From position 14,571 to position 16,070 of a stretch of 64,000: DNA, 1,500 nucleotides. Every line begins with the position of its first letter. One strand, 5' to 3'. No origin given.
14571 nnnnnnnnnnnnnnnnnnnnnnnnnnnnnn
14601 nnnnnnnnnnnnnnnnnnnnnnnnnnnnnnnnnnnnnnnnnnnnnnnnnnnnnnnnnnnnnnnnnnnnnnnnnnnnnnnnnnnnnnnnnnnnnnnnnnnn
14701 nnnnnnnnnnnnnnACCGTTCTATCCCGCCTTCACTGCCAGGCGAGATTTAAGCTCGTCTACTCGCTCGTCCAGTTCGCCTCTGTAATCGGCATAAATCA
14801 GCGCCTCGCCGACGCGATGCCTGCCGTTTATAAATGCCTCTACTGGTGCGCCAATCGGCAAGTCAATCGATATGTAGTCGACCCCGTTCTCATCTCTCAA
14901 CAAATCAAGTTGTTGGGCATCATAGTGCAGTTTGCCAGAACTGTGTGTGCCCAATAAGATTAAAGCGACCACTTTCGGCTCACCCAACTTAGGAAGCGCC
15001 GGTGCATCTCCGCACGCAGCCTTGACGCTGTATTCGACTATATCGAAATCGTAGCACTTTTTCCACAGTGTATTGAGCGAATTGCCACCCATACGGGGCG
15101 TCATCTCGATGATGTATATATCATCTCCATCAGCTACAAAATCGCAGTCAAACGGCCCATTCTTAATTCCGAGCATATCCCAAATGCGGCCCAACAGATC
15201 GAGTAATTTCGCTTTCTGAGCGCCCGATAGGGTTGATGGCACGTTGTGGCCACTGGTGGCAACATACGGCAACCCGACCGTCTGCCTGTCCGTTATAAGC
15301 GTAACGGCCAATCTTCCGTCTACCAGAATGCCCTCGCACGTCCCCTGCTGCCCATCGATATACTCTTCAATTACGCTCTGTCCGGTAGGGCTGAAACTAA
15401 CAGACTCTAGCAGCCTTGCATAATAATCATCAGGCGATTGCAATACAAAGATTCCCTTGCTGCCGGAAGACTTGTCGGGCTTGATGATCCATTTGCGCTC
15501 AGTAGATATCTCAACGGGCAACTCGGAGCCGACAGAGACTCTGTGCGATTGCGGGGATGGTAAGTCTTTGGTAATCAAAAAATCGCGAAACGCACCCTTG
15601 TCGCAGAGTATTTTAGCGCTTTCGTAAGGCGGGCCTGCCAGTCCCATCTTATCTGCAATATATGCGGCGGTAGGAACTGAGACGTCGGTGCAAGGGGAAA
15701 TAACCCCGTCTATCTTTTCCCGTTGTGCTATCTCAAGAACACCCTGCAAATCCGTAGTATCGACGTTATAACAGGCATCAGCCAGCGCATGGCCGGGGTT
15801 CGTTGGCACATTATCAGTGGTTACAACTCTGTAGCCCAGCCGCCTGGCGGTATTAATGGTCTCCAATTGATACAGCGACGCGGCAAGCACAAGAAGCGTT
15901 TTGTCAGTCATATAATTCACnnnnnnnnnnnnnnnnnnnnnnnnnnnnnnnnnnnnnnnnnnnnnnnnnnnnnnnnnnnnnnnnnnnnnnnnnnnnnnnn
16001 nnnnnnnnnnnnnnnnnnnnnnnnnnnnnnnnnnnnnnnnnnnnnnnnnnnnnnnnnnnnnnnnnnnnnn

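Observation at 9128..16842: Undecaprenyl-phosphate sugar / YfhO glycosylation cassette with amino-sugar tailoring genes, inserted between wzm and wzt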

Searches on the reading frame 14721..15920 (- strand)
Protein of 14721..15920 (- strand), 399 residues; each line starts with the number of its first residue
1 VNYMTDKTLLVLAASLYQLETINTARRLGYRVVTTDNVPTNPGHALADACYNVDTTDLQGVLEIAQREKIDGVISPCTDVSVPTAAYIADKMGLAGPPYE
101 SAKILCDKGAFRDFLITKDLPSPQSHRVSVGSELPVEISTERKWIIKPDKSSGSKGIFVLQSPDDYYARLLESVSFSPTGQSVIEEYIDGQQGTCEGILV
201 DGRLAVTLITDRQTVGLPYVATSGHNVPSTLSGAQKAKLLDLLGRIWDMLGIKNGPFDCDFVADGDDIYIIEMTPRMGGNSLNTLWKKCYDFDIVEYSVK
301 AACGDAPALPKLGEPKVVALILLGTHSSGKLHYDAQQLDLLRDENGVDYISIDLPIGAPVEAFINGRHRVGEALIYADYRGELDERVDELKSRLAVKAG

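Call 3: search_protein_families(library=pfam, proteins=[window:14721-15920:-], max_evalue=0.01)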
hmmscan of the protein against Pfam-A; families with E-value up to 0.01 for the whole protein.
window:14721-15920:- (399 aa): 5 families
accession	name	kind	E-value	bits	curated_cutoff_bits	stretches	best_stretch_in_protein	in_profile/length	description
PF13535.11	ATP-grasp_4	-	1.1e-12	48.3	27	1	144-280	5-156/160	ATP-grasp domain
PF02655.19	ATP-grasp_3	-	1.7e-09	38.4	23.2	1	134-279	30-159/160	ATP-grasp domain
PF21360.3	PylC-like_N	-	6.2e-05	23.5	27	1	24-75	15-72/96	PylC-like, N-terminal domain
PF18130.6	ATPgrasp_N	-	0.00069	20.6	27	1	23-94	2-79/81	ATP-grasp N-terminal domain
PF18603.7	LAL_C2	-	0.00083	20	29.4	1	338-396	17-75/78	L-amino acid ligase C-terminal domain 2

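Call 4: search_protein_families(library=ncbifam, proteins=[window:14721-15920:-], max_evalue=0.01)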
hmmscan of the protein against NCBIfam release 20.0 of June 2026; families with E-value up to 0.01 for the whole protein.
window:14721-15920:- (399 aa): 17 families
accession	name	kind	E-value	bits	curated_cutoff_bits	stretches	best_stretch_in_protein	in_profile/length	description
NF002563.0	PRK02186.1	subfamily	7e-26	90.7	625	1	52-311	52-311/890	argininosuccinate lyase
NF006766.0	PRK09288.1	equivalog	8e-10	38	339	1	8-301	14-307/396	formate-dependent phosphoribosylglycinamide formyltransferase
TIGR00877.1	purD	equivalog_domain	1.5e-08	33.9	288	1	38-208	31-210/425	phosphoribosylamine--glycine ligase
TIGR01142.1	purT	equivalog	4.3e-08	32.5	502.15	1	19-321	12-314/380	phosphoribosylglycinamide formyltransferase 2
NF009402.0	PRK12767.1-1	equivalog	5.7e-08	31.9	218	1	28-280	28-279/329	carbamoyl phosphate synthase-like protein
NF009404.0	PRK12767.1-3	equivalog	6.4e-08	31.9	316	1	31-279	27-286/344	carbamoyl phosphate synthase-like protein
NF002378.0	PRK01372.1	subfamily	7.1e-08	31.5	243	1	102-282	95-278/305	D-alanine--D-alanine ligase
NF005543.0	PRK07206.1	subfamily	5.6e-07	28.6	302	1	77-280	77-291/416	hypothetical protein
NF009405.0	PRK12767.1-4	equivalog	1.1e-06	27.9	390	1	27-279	24-268/320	carbamoyl phosphate synthase-like protein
NF009406.0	PRK12767.1-5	equivalog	2.1e-06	27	271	1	31-282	29-276/327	carbamoyl phosphate synthase-like protein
TIGR03909.1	pyrrolys_PylC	equivalog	7.9e-06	24.8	248.3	1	15-212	8-191/374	3-methylornithine--L-lysine ligase PylC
NF004679.0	PRK06019.1-5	equivalog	1.1e-05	24.5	326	1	23-189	19-181/376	5-(carboxyamino)imidazole ribonucleotide synthase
NF005315.0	PRK06849.1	equivalog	3.5e-05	23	406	1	58-277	65-276/389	hypothetical protein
TIGR01369.1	CPSaseII_lrg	equivalog_domain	7.9e-05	20.4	1027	1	24-304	583-866/1052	carbamoyl-phosphate synthase (glutamine-hydrolyzing) large subunit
TIGR01205.1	D_ala_D_alaTIGR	subfamily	0.00065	18.8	245.65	1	96-275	95-285/318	D-alanine--D-alanine ligase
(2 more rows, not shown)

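Call 8: search_solved_structures(query=window:14721-15920:-, max_evalue=0.01)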
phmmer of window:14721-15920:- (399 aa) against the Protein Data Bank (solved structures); distinct sequences matched with E-value up to 0.01: 11.
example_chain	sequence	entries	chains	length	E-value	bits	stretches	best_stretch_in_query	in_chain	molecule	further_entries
4dim_A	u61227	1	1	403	1.7e-17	66.5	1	5-309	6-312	Phosphoribosylglycinamide synthetase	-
4wd3_A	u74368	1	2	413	2.1e-10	43.1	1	47-302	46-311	L-amino acid ligase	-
1gso_A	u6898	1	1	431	9.7e-09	37.7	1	34-212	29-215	PROTEIN (GLYCINAMIDE RIBONUCLEOTIDE SYNTHETASE)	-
3mjf_A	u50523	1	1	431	2.4e-08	36.4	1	38-212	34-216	Phosphoribosylamine--glycine ligase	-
3vot_A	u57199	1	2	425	4.9e-06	28.8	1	22-283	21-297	L-amino acid ligase, BL00235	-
2yrw_A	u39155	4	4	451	1.1e-05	27.6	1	38-195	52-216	Phosphoribosylglycinamide synthetase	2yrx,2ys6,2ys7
2czg_A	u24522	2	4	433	3.5e-05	26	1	9-288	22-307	phosphoribosylglycinamide formyl transferase | 433aa long hypothetical phosphoribosylglycinamide formyl transferase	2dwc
5vev_A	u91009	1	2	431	7.5e-05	24.9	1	32-212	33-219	Phosphoribosylamine--glycine ligase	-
3wo1_A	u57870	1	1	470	0.004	19.2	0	61-304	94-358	Alanine-anticapsin ligase BacD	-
3wnz_A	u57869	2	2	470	0.0073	18.3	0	61-304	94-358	Alanine-anticapsin ligase BacD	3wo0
3vmm_A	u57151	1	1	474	0.0075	18.3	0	61-304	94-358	Alanine-anticapsin ligase BacD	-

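Call 10: find_homologous_proteins(query=window:14721-15920:-, max_evalue=1e-10)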
Query window:14721-15920:- (399 aa): 591 proteins with E <= 1e-10 among 8000 candidates; the best 120 are listed.
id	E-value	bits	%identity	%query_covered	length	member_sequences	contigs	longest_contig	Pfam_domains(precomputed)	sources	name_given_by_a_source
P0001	8.0e-243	823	91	99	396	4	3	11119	PF13535.12,PF02655.20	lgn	-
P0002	2.0e-209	713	81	99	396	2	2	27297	PF13535.12,PF02655.20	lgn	-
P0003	4.6e-183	627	69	99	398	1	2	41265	PF13535.12,PF02655.20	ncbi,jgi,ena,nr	ncbi:MAG: ATP-grasp domain-containing protein [Armatimonadetes bacterium]|jgi:biotin carboxylase|nr:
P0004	4.0e-167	574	65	97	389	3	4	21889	PF13535.12,PF02655.20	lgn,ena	-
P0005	2.6e-146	506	56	99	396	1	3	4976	PF13535.12,PF02786.23,PF18130.7,PF02655.20,PF18603.8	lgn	-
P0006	3.3e-140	485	56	99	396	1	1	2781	PF13535.12,PF18130.7,PF02655.20,PF18603.8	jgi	jgi:biotin carboxylase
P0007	2.2e-138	479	55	99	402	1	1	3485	PF13535.12,PF02786.23,PF02655.20,PF18603.8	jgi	jgi:biotin carboxylase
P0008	2.1e-137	476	56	98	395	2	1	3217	PF13535.12,PF02786.23,PF02655.20,PF18603.8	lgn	-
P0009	4.9e-137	475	54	99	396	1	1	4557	PF13535.12,PF02786.23,PF02655.20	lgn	-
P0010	6.9e-137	475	56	99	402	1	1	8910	PF13535.12,PF02786.23,PF02655.20,PF18603.8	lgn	-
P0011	6.4e-135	468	54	99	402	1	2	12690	PF13535.12,PF02786.23,PF02655.20,PF18603.8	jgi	jgi:biotin carboxylase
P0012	6.8e-135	468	54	99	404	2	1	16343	PF13535.12,PF02655.20,PF18603.8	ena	-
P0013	6.2e-134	465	53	99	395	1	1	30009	PF13535.12,PF18130.7,PF02655.20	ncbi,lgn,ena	-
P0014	6.4e-134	465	53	99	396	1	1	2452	PF13535.12,PF02655.20,PF18603.8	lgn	-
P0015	1.1e-133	464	54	99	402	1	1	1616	PF13535.12,PF02786.23,PF02655.20,PF18603.8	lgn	-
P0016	2.4e-133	463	55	98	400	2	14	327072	PF13535.12,PF02655.20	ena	-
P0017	3.0e-133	463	53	99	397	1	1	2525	PF13535.12,PF18130.7,PF02655.20,PF18603.8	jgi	jgi:biotin carboxylase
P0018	4.3e-133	462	54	99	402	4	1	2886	PF13535.12,PF02786.23,PF18130.7,PF02655.20,PF18603.8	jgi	-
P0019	4.6e-133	462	54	96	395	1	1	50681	PF13535.12,PF18130.7,PF02655.20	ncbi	-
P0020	1.3e-132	460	53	98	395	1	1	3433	PF13535.12,PF18130.7,PF02655.20,PF18603.8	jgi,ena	-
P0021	1.4e-132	460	54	99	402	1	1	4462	PF13535.12,PF02786.23,PF02655.20,PF18603.8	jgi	jgi:biotin carboxylase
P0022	2.0e-132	460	53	99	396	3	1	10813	PF13535.12,PF02655.20,PF18603.8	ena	-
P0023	1.4e-131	457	54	99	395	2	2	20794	PF13535.12,PF18130.7,PF02655.20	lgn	-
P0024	1.6e-131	457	53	99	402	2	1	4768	PF13535.12,PF02786.23,PF02655.20,PF18603.8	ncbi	-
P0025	1.7e-131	457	53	99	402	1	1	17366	PF13535.12,PF02786.23,PF02655.20,PF18603.8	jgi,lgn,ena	-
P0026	5.7e-131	455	53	99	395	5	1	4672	PF13535.12,PF02655.20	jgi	-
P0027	6.8e-131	455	53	97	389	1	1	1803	PF13535.12,PF02655.20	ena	-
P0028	1.5e-130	454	53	99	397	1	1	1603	PF13535.12,PF18130.7,PF02655.20,PF18603.8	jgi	jgi:biotin carboxylase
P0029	1.5e-130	454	52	99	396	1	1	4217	PF13535.12,PF18130.7,PF02655.20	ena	-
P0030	2.1e-130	453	53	98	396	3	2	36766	PF13535.12,PF18130.7,PF02655.20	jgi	-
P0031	1.1e-129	451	54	99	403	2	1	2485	PF13535.12,PF02655.20,PF18603.8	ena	-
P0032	2.5e-129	450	51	99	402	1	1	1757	PF13535.12,PF18130.7,PF02655.20,PF18603.8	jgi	jgi:biotin carboxylase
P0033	2.7e-129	450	53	99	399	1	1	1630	PF13535.12,PF02786.23,PF18130.7,PF02655.20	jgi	jgi:biotin carboxylase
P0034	3.4e-129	449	52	98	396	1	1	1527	PF13535.12,PF02655.20,PF18603.8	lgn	-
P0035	4.2e-129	449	52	99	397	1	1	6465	PF13535.12,PF02655.20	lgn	-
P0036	7.2e-129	448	52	99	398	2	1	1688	PF13535.12,PF02655.20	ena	-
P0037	7.2e-129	448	53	99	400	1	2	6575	PF13535.12,PF02655.20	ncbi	-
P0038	1.2e-128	447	53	99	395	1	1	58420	PF13535.12,PF02655.20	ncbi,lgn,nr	ncbi:MAG: ATP-grasp domain-containing protein [Leptolyngbyaceae cyanobacterium RU_5_1]|nr:ATP-grasp 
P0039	3.1e-128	446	52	99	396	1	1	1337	PF13535.12,PF18130.7,PF02655.20,PF18603.8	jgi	jgi:biotin carboxylase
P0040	7.1e-128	445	51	98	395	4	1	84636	PF13535.12,PF18130.7,PF02655.20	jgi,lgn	jgi:biotin carboxylase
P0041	4.4e-127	442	49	98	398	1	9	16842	PF13535.12,PF18130.7,PF02655.20,PF18603.8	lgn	-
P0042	1.9e-126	440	52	98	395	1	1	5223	PF13535.12,PF02786.23,PF02655.20,PF18603.8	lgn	-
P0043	2.4e-126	440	53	98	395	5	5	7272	PF13535.12,PF02786.23,PF18130.7,PF02655.20,PF18603.8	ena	-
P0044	5.3e-126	439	51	99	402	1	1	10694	PF13535.12,PF02786.23,PF18130.7,PF02655.20,PF18603.8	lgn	-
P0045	5.5e-126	439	52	98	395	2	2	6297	PF13535.12,PF02655.20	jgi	-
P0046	7.8e-126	438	50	99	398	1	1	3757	PF02655.20,PF18603.8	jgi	jgi:biotin carboxylase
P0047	9.7e-126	438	51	99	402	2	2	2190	PF13535.12,PF02655.20,PF18603.8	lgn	-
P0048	1.2e-125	438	53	98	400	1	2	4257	PF13535.12,PF02655.20,PF18603.8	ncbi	-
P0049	1.2e-125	438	52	98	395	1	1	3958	PF13535.12,PF02655.20,PF18603.8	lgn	-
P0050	3.4e-125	436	50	98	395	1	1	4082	PF13535.12,PF02655.20,PF18603.8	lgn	-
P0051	5.1e-125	435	51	99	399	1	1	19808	PF13535.12,PF18130.7,PF02655.20,PF18603.8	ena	-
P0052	5.3e-125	435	51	97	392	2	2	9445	PF13535.12,PF18130.7,PF02655.20,PF18603.8,PF07478.19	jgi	jgi:biotin carboxylase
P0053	9.3e-125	435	51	98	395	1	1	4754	PF13535.12,PF02786.23,PF18130.7,PF02655.20,PF07478.19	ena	-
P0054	1.5e-124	434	52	98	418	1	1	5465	PF13535.12,PF18130.7,PF02655.20,PF18603.8,PF07478.19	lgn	-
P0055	1.7e-124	434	51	98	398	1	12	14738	PF13535.12,PF02786.23,PF18130.7,PF02655.20,PF18603.8,PF07478.19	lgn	-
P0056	2.1e-124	433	52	99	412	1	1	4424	PF13535.12,PF18130.7,PF02655.20,PF07478.19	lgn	-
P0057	4.1e-124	432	51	98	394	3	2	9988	PF13535.12,PF02786.23,PF02655.20,PF18603.8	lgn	-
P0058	4.6e-124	432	51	99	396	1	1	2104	PF13535.12,PF18130.7,PF02655.20,PF18603.8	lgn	-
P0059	7.9e-124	432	51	98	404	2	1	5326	PF13535.12,PF18130.7,PF02655.20,PF18603.8,PF07478.19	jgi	jgi:biotin carboxylase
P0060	8.1e-124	431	49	98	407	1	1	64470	PF13535.12,PF02655.20,PF18603.8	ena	-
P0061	1.0e-123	431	53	98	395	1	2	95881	PF13535.12,PF02786.23,PF18130.7,PF02655.20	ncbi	ncbi:MAG: ATP-grasp domain-containing protein [Gammaproteobacteria bacterium]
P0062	1.7e-123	430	52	97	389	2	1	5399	PF13535.12,PF02786.23,PF02655.20,PF18603.8,PF07478.19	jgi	-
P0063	2.0e-123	430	51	98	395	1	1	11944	PF13535.12,PF02786.23,PF02655.20,PF18603.8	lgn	-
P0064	2.1e-123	430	51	95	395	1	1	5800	PF13535.12,PF02786.23,PF02655.20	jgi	jgi:biotin carboxylase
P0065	2.2e-123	430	52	99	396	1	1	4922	PF13535.12,PF02786.23,PF02655.20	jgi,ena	-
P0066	4.1e-123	429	48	98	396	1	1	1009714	PF13535.12,PF18130.7,PF02655.20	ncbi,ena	-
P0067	7.6e-123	428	49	96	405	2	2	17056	PF13535.12,PF18130.7,PF02655.20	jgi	jgi:biotin carboxylase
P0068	8.4e-123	428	52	99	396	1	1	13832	PF13535.12,PF02655.20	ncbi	-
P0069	1.0e-122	428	50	98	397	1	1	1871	PF13535.12,PF02655.20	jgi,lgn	jgi:biotin carboxylase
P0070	1.0e-122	428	51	98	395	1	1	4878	PF13535.12,PF02655.20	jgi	-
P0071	1.3e-122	428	50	98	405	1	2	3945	PF13535.12,PF18130.7,PF02655.20,PF18603.8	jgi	jgi:biotin carboxylase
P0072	1.4e-122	427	51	98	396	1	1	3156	PF13535.12,PF02786.23,PF02655.20,PF01071.25,PF07478.19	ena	-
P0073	1.4e-122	427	51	98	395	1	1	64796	PF13535.12,PF02655.20,PF18603.8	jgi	jgi:biotin carboxylase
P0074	1.5e-122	427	51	98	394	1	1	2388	PF13535.12,PF02655.20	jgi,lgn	-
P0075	1.8e-122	427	52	98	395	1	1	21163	PF13535.12,PF02786.23,PF02655.20,PF18603.8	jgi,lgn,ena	-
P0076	2.3e-122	427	53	98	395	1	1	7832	PF13535.12,PF02655.20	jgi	jgi:biotin carboxylase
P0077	2.5e-122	427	51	98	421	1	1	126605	PF13535.12,PF02786.23,PF18130.7,PF02655.20,PF07478.19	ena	-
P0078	2.9e-122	426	50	98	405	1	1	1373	PF13535.12,PF18130.7,PF02655.20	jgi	jgi:biotin carboxylase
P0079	3.2e-122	426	51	98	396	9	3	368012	PF13535.12,PF02655.20,PF18603.8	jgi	jgi:biotin carboxylase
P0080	3.8e-122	426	47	99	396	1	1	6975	PF13535.12,PF02786.23,PF02655.20,PF07478.19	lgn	-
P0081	4.2e-122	426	52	98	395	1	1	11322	PF13535.12,PF18130.7,PF02655.20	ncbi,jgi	jgi:biotin carboxylase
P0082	6.9e-122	425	52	99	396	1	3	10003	PF13535.12,PF02786.23,PF02655.20,PF18603.8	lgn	-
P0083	7.8e-122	425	51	98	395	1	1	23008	PF13535.12,PF02655.20,PF07478.19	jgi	jgi:carbamoylphosphate synthase large subunit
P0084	1.0e-121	425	50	98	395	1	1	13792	PF13535.12,PF02655.20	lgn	-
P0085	1.3e-121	424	48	99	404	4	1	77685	PF13535.12,PF02655.20,PF18603.8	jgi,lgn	jgi:biotin carboxylase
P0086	2.0e-121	424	51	98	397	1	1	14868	PF13535.12,PF18130.7,PF02655.20,PF01071.25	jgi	-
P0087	2.0e-121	424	50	99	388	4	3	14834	PF13535.12,PF02786.23,PF02655.20,PF18603.8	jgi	jgi:formate-dependent phosphoribosylglycinamide formyltransferase (GAR transformylase)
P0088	2.3e-121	423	50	98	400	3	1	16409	PF13535.12,PF18130.7,PF02655.20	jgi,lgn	jgi:biotin carboxylase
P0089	2.5e-121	423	51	99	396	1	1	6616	PF13535.12,PF02655.20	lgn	-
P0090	2.8e-121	423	50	99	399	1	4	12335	PF13535.12,PF02655.20,PF18603.8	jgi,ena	jgi:biotin carboxylase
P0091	3.2e-121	423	49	98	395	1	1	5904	PF13535.12,PF02655.20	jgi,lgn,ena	-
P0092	3.9e-121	423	51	97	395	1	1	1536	PF13535.12,PF02655.20,PF18603.8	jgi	-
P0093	3.9e-121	423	49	99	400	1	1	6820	PF13535.12,PF18130.7,PF02655.20,PF18603.8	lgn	-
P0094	4.0e-121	423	52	98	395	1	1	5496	PF13535.12,PF02655.20,PF18603.8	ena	-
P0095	5.3e-121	422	50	100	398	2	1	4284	PF13535.12,PF18130.7,PF18603.8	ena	-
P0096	9.0e-121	421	51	98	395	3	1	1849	PF13535.12,PF02655.20,PF18603.8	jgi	-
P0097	9.4e-121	421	48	98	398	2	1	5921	PF13535.12,PF18130.7,PF02655.20,PF18603.8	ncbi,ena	-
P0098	1.0e-120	421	50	98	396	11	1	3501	PF13535.12,PF02786.23,PF02655.20,PF18603.8,PF07478.19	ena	-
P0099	1.3e-120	421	50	100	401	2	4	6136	PF13535.12,PF02655.20,PF18603.8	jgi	jgi:biotin carboxylase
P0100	1.6e-120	421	50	99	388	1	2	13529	PF13535.12,PF02655.20,PF18603.8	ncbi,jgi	jgi:biotin carboxylase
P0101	2.2e-120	420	50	98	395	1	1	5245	PF13535.12,PF02655.20,PF18603.8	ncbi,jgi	jgi:biotin carboxylase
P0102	3.1e-120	420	50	100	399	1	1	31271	PF13535.12,PF02655.20,PF18603.8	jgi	jgi:biotin carboxylase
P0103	3.2e-120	420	50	99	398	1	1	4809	PF13535.12,PF02786.23,PF02655.20,PF18603.8,PF07478.19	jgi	jgi:biotin carboxylase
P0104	4.5e-120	419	49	98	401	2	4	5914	PF13535.12,PF18130.7,PF02655.20,PF18603.8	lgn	-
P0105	4.6e-120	419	51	99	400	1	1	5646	PF13535.12,PF18130.7,PF02655.20,PF18603.8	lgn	-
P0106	5.4e-120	419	50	98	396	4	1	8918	PF13535.12,PF02786.23,PF02655.20,PF18603.8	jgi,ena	-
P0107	5.9e-120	419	48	99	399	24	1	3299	PF13535.12,PF18130.7,PF02655.20,PF18603.8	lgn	-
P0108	6.7e-120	419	51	98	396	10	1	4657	PF13535.12,PF02786.23,PF02655.20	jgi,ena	jgi:biotin carboxylase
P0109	6.9e-120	419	51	98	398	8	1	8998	PF13535.12,PF02655.20,PF18603.8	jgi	-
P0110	8.4e-120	418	50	98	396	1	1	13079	PF13535.12,PF02786.23,PF02655.20,PF07478.19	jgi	jgi:biotin carboxylase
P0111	9.3e-120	418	52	98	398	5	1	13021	PF13535.12,PF02655.20,PF18603.8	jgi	jgi:biotin carboxylase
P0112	1.4e-119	418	50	98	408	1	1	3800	PF13535.12,PF02655.20,PF18603.8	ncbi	-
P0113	1.7e-119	417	50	99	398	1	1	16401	PF13535.12,PF18130.7,PF02655.20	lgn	-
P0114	1.7e-119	417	48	98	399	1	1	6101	PF13535.12,PF02655.20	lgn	-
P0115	2.2e-119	417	50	99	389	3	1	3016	PF13535.12,PF02655.20,PF18603.8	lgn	-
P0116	2.3e-119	417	50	99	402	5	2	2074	PF13535.12,PF02786.23,PF02655.20,PF01071.25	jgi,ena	jgi:biotin carboxylase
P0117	2.7e-119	417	51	98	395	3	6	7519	PF13535.12,PF02655.20,PF18603.8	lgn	-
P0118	3.2e-119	416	49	98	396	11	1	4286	PF13535.12,PF02655.20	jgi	jgi:biotin carboxylase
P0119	3.4e-119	416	49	98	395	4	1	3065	PF13535.12,PF02786.23,PF02655.20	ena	-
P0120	3.7e-119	416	48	98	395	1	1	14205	PF13535.12,PF02786.23,PF02655.20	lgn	-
